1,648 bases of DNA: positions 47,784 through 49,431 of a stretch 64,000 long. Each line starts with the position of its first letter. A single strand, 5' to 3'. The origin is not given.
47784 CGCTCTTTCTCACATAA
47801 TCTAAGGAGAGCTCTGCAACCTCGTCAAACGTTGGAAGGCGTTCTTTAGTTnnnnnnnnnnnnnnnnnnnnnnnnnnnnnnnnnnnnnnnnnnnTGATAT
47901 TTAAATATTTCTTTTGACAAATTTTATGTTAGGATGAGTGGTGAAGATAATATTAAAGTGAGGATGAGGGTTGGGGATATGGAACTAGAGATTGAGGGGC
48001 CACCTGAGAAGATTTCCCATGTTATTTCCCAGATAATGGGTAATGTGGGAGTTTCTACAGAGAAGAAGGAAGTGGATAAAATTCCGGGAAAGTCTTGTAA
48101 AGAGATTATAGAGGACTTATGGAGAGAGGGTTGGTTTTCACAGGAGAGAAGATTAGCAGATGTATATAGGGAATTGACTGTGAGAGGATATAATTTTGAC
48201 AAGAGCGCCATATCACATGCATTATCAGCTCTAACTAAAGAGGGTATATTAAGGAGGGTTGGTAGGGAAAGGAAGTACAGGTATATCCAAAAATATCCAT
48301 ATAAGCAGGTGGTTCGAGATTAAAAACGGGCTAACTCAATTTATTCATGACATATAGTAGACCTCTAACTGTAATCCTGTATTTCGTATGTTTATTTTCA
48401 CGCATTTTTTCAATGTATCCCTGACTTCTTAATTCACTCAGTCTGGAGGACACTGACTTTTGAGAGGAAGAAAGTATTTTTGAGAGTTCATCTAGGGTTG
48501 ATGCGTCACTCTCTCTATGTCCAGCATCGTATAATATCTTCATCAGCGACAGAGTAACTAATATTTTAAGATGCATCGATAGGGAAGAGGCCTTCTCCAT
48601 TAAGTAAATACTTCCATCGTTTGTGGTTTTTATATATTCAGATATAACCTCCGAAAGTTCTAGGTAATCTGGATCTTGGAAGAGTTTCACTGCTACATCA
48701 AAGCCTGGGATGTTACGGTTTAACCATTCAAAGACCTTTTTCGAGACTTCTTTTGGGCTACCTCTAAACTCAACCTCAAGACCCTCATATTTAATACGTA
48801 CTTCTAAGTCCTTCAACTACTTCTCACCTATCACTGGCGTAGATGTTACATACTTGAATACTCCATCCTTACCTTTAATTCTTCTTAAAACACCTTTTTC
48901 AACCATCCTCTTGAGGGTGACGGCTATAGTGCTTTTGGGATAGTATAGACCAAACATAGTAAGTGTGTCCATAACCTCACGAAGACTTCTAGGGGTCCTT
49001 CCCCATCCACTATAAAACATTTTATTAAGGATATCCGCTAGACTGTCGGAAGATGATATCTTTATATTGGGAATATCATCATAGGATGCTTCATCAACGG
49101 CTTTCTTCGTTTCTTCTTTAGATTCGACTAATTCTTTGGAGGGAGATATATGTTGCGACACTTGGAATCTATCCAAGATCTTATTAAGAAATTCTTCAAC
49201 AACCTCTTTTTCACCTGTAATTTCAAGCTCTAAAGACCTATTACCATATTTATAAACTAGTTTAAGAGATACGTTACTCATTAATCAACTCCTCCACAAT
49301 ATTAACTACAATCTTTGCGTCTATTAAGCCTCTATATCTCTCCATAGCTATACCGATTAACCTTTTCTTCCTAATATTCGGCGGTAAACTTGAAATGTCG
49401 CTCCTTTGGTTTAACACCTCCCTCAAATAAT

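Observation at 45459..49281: Candidate five-gene module: NurA-like nuclease, HerA-like ATPase and three paralogous small wHTH proteins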

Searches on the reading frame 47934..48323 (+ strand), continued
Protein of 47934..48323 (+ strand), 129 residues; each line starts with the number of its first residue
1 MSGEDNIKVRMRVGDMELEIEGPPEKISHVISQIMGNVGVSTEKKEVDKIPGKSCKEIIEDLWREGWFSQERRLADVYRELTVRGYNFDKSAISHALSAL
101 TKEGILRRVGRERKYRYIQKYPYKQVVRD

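Call 94: search_protein_families(library=ncbifam, proteins=[P0309, P0310, P0328, P0324, P0389], max_evalue=0.01)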
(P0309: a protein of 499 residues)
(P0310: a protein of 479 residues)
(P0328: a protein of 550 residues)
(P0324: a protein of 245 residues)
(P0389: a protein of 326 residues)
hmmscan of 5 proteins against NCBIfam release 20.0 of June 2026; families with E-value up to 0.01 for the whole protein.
P0309 (499 aa): 8 families
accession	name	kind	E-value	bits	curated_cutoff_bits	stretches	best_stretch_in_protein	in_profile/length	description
NF042944.1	HerA_antiphage_2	equivalog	0.00016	20.6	850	1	135-250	426-531/576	anti-phage-associated helicase HerA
NF053655.1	CedD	equivalog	0.00075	18.3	600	1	25-136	224-326/527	DNA-translocating ATPase CedD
NF040937.1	HerA_Thermprot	equivalog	0.0012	17.4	800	0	31-63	149-181/487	DNA double-strand break repair helicase HerA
NF042943.1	HerA_antiphage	equivalog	0.0021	16.7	800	1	132-252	429-540/566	anti-phage-associated helicase HerA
TIGR02168.1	SMC_prok_B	equivalog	0.0063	14.3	567.35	1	258-389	672-801/1181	chromosome segregation protein SMC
NF045975.1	VirB4_plasma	equivalog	0.0077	14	590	0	28-70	521-563/894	Mbov_0397 family ICE element conjugal transfer ATPase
NF045971.1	conju_CD1110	equivalog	0.009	14.3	325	0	28-70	421-464/752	VirB4-like conjugal transfer ATPase, CD1110 family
NF045487.1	ASRP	equivalog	0.0092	14.6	300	0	282-393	124-239/593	archaea-specific SMC-related protein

P0310 (479 aa): 5 families
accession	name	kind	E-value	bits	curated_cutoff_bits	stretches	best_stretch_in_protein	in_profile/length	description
NF053655.1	CedD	equivalog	1.6e-11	43.6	600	2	3-104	201-300/527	DNA-translocating ATPase CedD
NF040819.1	helicase_HerA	equivalog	1.4e-09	37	970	1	122-210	385-468/561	DNA double-strand break repair helicase HerA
NF040937.1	HerA_Thermprot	equivalog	6.5e-08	31.4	800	1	137-211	346-416/487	DNA double-strand break repair helicase HerA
NF042943.1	HerA_antiphage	equivalog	1.2e-06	27.4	800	1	139-250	432-536/566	anti-phage-associated helicase HerA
NF042944.1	HerA_antiphage_2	equivalog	1.5e-05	24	850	1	136-224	423-510/576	anti-phage-associated helicase HerA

P0328 (550 aa): 1 family
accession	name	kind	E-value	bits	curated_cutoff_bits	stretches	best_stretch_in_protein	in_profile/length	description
NF041214.1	plasmid_TraB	equivalog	0.0018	16.8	800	1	302-544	427-633/639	plasmid transfer protein TraB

P0324 (245 aa): 0 families

P0389 (326 aa): 0 families

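Call 95: find_encoding_contigs(protein=P0309, flank=8000, max_places=2)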
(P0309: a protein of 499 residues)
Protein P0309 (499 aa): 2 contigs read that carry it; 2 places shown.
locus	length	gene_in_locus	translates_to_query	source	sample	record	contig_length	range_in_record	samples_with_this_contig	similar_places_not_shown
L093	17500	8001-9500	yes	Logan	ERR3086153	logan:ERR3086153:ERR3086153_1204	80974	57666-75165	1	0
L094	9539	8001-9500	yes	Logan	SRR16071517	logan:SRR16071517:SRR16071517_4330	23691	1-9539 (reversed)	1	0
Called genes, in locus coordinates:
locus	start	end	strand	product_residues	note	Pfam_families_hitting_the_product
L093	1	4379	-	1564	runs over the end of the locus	PF00801:PKD (weak), PF18911:PKD_4 (weak), PF22352:K319L-like_PKD (faint), PF00801:PKD, PF18911:PKD_4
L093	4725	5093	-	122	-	-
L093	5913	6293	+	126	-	-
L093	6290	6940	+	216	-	-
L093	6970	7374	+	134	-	-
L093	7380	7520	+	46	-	PF07754:Ribosomal_aS21 (faint)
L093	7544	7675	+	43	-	-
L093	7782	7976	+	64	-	-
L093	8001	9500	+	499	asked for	-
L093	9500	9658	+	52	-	-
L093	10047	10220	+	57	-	-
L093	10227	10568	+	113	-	-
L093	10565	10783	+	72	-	-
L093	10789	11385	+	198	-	PF04250:DUF429 (weak)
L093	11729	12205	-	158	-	-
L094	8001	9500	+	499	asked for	-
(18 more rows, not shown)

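Call 97: search_protein_families(library=phrogs, proteins=[P0309, P0310, P0328, P0324, P0389], max_evalue=0.001)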
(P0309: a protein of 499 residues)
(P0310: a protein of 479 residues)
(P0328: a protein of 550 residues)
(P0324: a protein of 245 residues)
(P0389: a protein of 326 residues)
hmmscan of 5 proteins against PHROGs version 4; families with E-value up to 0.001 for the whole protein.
P0309 (499 aa): 3 families
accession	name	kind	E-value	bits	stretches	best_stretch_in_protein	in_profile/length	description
phrog_2666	-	head and packaging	7.2e-09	35.8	1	28-236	327-506/555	terminase large subunit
phrog_7035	-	unknown function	0.00049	19.5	0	136-213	491-561/969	-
phrog_167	-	tail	0.00088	18.1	1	270-389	129-235/1555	tail length tape measure protein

P0310 (479 aa): 2 families
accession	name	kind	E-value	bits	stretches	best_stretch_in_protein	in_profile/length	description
phrog_2666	-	head and packaging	2.8e-18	66.9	1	22-237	321-516/555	terminase large subunit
phrog_7035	-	unknown function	1.9e-12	47.4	1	126-248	477-590/969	-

P0328 (550 aa): 0 families

P0324 (245 aa): 0 families

P0389 (326 aa): 0 families

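Call 103: find_related_loci(query=A4, collection=viral_contigs, flank=6000)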
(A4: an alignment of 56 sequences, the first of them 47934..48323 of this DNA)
Query A4 (129 aa) in viral_contigs; peptide patterns used: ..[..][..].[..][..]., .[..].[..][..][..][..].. (x = any residue, [..] = any of these).
28 stretches matched a pattern, but none encodes a relative of the query by tblastn (E <= 1e-3).

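Call 104: find_encoding_contigs(protein=P0310, flank=8000, max_places=1)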
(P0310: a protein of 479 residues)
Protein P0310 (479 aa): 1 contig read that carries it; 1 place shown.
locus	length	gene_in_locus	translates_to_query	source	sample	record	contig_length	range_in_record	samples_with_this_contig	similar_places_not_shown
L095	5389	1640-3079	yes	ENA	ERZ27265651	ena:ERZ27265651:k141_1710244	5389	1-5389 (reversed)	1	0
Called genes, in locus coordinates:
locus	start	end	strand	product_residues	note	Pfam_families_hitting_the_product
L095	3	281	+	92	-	?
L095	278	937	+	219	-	-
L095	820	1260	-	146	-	-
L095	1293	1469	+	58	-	-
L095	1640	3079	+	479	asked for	PF01935:DUF87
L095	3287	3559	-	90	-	-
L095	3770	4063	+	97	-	-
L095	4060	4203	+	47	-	-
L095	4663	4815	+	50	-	-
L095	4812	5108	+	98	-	-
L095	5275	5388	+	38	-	?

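Call 105: find_encoding_contigs(protein=P0328, flank=8000, max_places=1)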
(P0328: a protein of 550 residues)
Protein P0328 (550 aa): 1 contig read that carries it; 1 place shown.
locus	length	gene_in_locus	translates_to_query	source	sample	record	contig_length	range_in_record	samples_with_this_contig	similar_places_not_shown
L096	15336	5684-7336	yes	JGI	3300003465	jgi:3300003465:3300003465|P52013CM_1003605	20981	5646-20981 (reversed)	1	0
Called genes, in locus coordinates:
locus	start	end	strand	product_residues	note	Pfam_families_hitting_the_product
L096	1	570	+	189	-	?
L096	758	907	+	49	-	-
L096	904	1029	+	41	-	-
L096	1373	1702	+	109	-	-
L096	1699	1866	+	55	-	-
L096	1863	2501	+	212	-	PF13392:HNH_3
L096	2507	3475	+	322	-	PF00145:DNA_methylase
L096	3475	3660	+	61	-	-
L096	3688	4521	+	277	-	-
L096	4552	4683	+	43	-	-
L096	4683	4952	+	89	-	-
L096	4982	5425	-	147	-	-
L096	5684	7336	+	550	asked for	-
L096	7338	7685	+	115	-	-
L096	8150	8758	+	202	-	PF13392:HNH_3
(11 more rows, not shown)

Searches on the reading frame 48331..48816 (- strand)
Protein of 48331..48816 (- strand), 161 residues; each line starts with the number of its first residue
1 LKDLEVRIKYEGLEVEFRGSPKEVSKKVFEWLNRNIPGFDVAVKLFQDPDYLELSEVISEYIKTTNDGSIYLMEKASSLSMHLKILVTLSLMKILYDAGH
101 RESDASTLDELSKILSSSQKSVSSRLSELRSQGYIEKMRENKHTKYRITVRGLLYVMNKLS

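Call 3: search_protein_families(library=pfam, proteins=[window:48331-48816:-], max_evalue=1)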
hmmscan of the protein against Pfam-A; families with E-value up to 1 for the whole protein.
window:48331-48816:- (161 aa): 20 families
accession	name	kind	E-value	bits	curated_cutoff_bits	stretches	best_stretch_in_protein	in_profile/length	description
PF13545.12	HTH_Crp_2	-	0.00063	20.1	27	1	107-140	24-56/70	Crp-like helix-turn-helix domain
PF01022.26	HTH_5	-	0.0011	19.2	22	1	108-137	18-47/47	Bacterial regulatory protein, arsR family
PF13601.12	HTH_34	-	0.0016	19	27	1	88-153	2-66/80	Winged helix DNA-binding domain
PF01978.25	TrmB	-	0.0018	18.5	25.6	1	104-148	21-64/68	Sugar-specific transcriptional regulator TrmB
PF01325.25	Fe_dep_repress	-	0.0033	18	26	1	93-136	11-53/60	Iron dependent repressor, N-terminal DNA binding domain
PF13412.12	HTH_24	-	0.005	16.8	21.9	1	107-136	19-48/48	Winged helix-turn-helix DNA-binding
PF08280.17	HTH_Mga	-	0.0073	16.7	23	1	91-131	10-45/59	M protein trans-acting positive regulator (MGA) HTH domain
PF03965.22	Penicillinase_R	-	0.0091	16.8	22.6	1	90-151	7-67/115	Penicillinase repressor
PF08100.18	Dimerisation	-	0.022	15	25.6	1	76-156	15-91/93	O-methyltransferase dimerisation domain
PF22979.2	HTH_69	-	0.024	15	27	1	107-141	28-62/69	Winged helix-turn-helix domain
PF12802.13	MarR_2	-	0.03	14.9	27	1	106-139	21-54/61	MarR family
PF13463.12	HTH_27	-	0.04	14.6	22.2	1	94-152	8-68/68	Winged helix DNA-binding domain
PF01047.28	MarR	-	0.064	13.6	24.6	1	102-140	14-52/59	MarR family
PF25212.1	HVO_A0114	-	0.068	13.4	27.6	1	102-145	33-76/84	HVO_A0114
PF24657.1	DUF7646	-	0.069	13.6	27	1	86-149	10-76/85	Domain of unknown function (DUF7646)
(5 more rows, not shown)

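Call 4: search_protein_families(library=ncbifam, proteins=[window:48331-48816:-], max_evalue=1)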
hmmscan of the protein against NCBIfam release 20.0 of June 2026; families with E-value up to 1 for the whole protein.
window:48331-48816:- (161 aa): 13 families
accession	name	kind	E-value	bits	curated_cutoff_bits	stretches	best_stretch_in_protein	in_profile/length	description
NF033788.1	HTH_metalloreg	subfamily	0.00013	21.7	55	1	106-151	26-71/77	metalloregulator ArsR/SmtB family transcription factor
NF033789.1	repress_SdpR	subfamily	0.00028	20.7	100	1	107-151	23-67/79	autorepressor SdpR family transcription factor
NF040642.1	sulf_sens_BigR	equivalog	0.00041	20.4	155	1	72-150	3-78/95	sulfite-sensing transcriptional repressor BigR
NF053606.1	Sta1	subfamily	0.0013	18.8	80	1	103-147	32-76/100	Sta1 family transcriptional regulator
NF040939.2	trans_reg_lrs14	equivalog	0.0016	18.4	90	1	104-147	35-78/103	Lrs14 family HTH-type transcriptional regulator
NF003210.0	PRK04172.1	equivalog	0.004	16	350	1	93-160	10-74/496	phenylalanine--tRNA ligase subunit alpha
TIGR01889.1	Staph_reg_Sar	paralog_domain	0.0093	16.3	62.6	1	78-142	12-80/109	staphylococcal accessory regulator family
NF041413.1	ArsR_Rv2640c_fam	equivalog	0.011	16.1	155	1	75-150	28-103/118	Rv2640c family ArsR-like transcriptional regulator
TIGR01884.1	cas_HTH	subfamily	0.013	14.9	60.2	1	108-149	159-199/202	CRISPR-associated CARF protein Csa3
NF010762.0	PRK14165.1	equivalog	0.031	13.6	279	1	107-154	24-71/224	winged helix-turn-helix domain-containing protein/riboflavin kinase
TIGR00096.1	TIGR00096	equivalog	0.049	13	167.9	1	72-154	135-215/275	16S rRNA (cytidine(1402)-2'-O)-methyltransferase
NF053660.1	ORF80_fam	equivalog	0.063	13.2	95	1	104-137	15-48/70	ORF80 family leucine zipper DNA-binding protein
NF047906.1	CdPbTransRegCmtR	equivalog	0.13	12.2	150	1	110-157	39-86/104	Cd(II)/Pb(II)-sensing metalloregulatory transcriptional regulator CmtR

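Call 5: search_protein_families(library=padloc, proteins=[window:48331-48816:-], max_evalue=1)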
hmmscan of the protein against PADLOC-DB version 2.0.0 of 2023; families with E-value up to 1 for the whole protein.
window:48331-48816:- (161 aa): 15 families
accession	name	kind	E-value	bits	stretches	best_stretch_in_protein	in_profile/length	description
PDLC01879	CARF3--CARF_TM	-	3.5e-07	28.1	1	93-156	160-217/222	-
PDLC01720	Csa3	-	3.2e-06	25.7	2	105-153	42-95/118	Csa3_1_CAS-I-II-III-IV-V-VI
PDLC01438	Csa3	-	1e-05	23.7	1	73-157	141-210/305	"CAS-I,CAS-II,CAS-III,CAS-IV,CAS-V,CAS-VI; associated_signaling"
PDLC01850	CARF3--CARF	-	3e-05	22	1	87-144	143-198/209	-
PDLC01866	CARF3--CARF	-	0.00082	17.4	1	89-155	142-203/207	-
PDLC01875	CARF3--CARF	-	0.00093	17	1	102-154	157-209/219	-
PDLC01848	CARF3--CARF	-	0.0016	16.1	1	104-156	149-193/197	-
PDLC01434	CasR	-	0.002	16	1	108-156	144-190/191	"CAS-I,CAS-II,CAS-III,CAS-IV,CAS-V,CAS-VI; associated_signaling"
PDLC01044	Csa3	-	0.0021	16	1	83-154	130-192/194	Type I-A associated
PDLC01860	CARF3--CARF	-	0.0051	14.9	1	104-157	156-209/210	-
PDLC01268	CasR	-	0.0069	14.4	1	106-146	138-174/179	"CAS-I,CAS-II,CAS-III,CAS-IV,CAS-V,CAS-VI; associated_signaling"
PDLC01852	CARF3--CARF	-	0.0095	13.9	1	93-155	147-207/208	-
PDLC02287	AbiEi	-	0.011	13.3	1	107-145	14-51/253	AbiEi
PDLC02267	AbiEi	-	0.014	12.9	1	93-144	8-59/252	AbiEi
PDLC02976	WH_III-A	-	0.015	14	1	107-155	20-63/104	-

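Call 49: search_solved_structures(query=A6, max_evalue=5)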
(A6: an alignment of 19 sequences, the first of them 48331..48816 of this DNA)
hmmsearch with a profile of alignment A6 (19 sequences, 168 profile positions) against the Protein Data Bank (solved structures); distinct sequences matched with E-value up to 5: 34.
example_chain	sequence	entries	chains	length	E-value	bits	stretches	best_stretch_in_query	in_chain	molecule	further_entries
3cta_A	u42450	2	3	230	3.2e-05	26.8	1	93-162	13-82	Riboflavin kinase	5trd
8za5_A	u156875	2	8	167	0.0035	20.1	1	79-156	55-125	MarR-family transcriptional regulator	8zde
9wvg_C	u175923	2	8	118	0.0051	19.6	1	94-154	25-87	Uncharacterized HTH-type transcriptional regulator YdzF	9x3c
9vg2_A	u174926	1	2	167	0.0067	19.2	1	91-156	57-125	MarR-family transcriptional regulator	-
3df8_A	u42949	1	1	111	0.012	18.4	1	107-156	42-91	possible HxlR family transcriptional factor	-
4rs8_A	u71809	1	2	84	0.014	18.1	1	108-165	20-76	AspA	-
5k1y_C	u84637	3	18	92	0.019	17.8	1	108-165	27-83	AspA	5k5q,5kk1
6cmv_A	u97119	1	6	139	0.022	17.6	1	104-145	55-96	Transcriptional regulator Lrs14-like protein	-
5k5o_A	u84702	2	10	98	0.022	17.5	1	108-165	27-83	AspA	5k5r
4k2e_A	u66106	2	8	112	0.064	16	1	100-162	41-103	Transcriptional activator HlyU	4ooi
1z7u_A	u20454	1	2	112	0.082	15.7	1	104-155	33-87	hypothetical protein EF0647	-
1uly_A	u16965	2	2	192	0.089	15.6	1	81-143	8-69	hypothetical protein PH1932 | hypothetical transcription regulator protein, PH1932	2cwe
9kjx_B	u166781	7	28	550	0.17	14.6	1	62-94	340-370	AAA family ATPase | Retron I-A effector PtuA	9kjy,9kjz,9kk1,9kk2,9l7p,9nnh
9nnb_C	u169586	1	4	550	0.17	14.6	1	62-94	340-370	Retron I-A effector PtuA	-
9u9y_A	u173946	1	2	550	0.17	14.6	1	62-94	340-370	AAA family ATPase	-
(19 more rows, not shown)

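Call 73: search_protein_families(library=phrogs, proteins=[window:48331-48816:-], max_evalue=0.01)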
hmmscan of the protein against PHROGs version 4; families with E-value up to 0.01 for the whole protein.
window:48331-48816:- (161 aa): 10 families
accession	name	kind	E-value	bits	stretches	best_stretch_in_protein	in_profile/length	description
phrog_2440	-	transcription regulation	6.8e-06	27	1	104-160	42-99/126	transcriptional regulator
phrog_1123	-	unknown function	0.0015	19.3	1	97-145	38-86/112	-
phrog_3502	-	unknown function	0.002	19.2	1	91-148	56-114/131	-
phrog_11195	-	unknown function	0.0025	18.2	1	72-152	7-88/122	-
phrog_678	-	DNA, RNA and nucleotide metabolism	0.0029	18.2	1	92-147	75-127/346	replication initiation O-like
phrog_2880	-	DNA, RNA and nucleotide metabolism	0.0062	16.6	0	109-148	57-94/459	replication initiation protein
phrog_186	-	DNA, RNA and nucleotide metabolism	0.0066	17.2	1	97-144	57-102/308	DnaD-like helicase loader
phrog_12817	-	transcription regulation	0.0072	17.2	0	101-152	84-136/151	transcriptional regulator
phrog_1077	-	transcription regulation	0.0073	17.7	0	89-152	11-74/126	transcriptional regulator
phrog_8453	-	unknown function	0.0099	17.3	0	108-144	61-97/118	-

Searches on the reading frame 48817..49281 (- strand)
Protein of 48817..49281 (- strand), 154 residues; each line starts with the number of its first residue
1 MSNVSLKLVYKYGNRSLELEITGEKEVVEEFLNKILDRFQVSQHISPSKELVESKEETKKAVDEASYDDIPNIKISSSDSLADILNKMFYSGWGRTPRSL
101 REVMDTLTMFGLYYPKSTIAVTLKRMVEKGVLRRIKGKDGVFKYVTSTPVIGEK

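Call 3: search_protein_families(library=pfam, proteins=[window:48817-49281:-], max_evalue=1)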
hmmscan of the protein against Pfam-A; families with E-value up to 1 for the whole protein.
window:48817-49281:- (154 aa): 9 families
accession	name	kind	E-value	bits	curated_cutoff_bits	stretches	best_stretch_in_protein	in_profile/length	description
PF03965.22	Penicillinase_R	-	0.00014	22.7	22.6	1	93-144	13-62/115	Penicillinase repressor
PF00538.25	Linker_histone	-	0.009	16.7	22.4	1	117-144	44-73/74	linker histone H1 and H5 family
PF01978.25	TrmB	-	0.034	14.4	25.6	1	115-145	35-65/68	Sugar-specific transcriptional regulator TrmB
PF05719.16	GPP34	-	0.038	14.5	29.1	1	95-146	75-117/201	Golgi phosphoprotein 3 (GPP34)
PF13463.12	HTH_27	-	0.05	14.3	22.2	1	110-141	26-58/68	Winged helix DNA-binding domain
PF12802.13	MarR_2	-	0.084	13.5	27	1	112-135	30-53/61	MarR family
PF11269.13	DUF3069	-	0.1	13.3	25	1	68-116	5-54/119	Protein of unknown function (DUF3069)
PF20932.3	Dicer_dsRBD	-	0.13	13.3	26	1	27-63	4-40/89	Dicer, dsRNA-binding domain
PF01726.22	LexA_DNA_bind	-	0.22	11.8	23.7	1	97-138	25-62/65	LexA DNA binding domain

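Call 4: search_protein_families(library=ncbifam, proteins=[window:48817-49281:-], max_evalue=1)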
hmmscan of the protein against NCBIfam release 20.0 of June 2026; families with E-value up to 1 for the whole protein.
window:48817-49281:- (154 aa): 2 families
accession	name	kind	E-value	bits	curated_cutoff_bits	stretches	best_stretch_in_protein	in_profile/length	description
NF003362.0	PRK04439.1-1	equivalog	0.033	12.9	481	1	7-75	89-156/406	methionine adenosyltransferase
TIGR02698.1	CopY_TcrY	equivalog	0.06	13.6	121.95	1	100-137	21-58/130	CopY/TcrY family copper transport repressor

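Call 5: search_protein_families(library=padloc, proteins=[window:48817-49281:-], max_evalue=1)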
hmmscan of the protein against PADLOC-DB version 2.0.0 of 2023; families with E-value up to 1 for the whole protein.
window:48817-49281:- (154 aa): 1 family
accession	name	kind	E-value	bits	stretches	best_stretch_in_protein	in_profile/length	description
PDLC02226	AbiEi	-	0.012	13.4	1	115-148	30-60/202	AbiEi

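Call 73: search_protein_families(library=phrogs, proteins=[window:48817-49281:-], max_evalue=0.01)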
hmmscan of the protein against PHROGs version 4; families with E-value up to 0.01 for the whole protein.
window:48817-49281:- (154 aa): 0 families
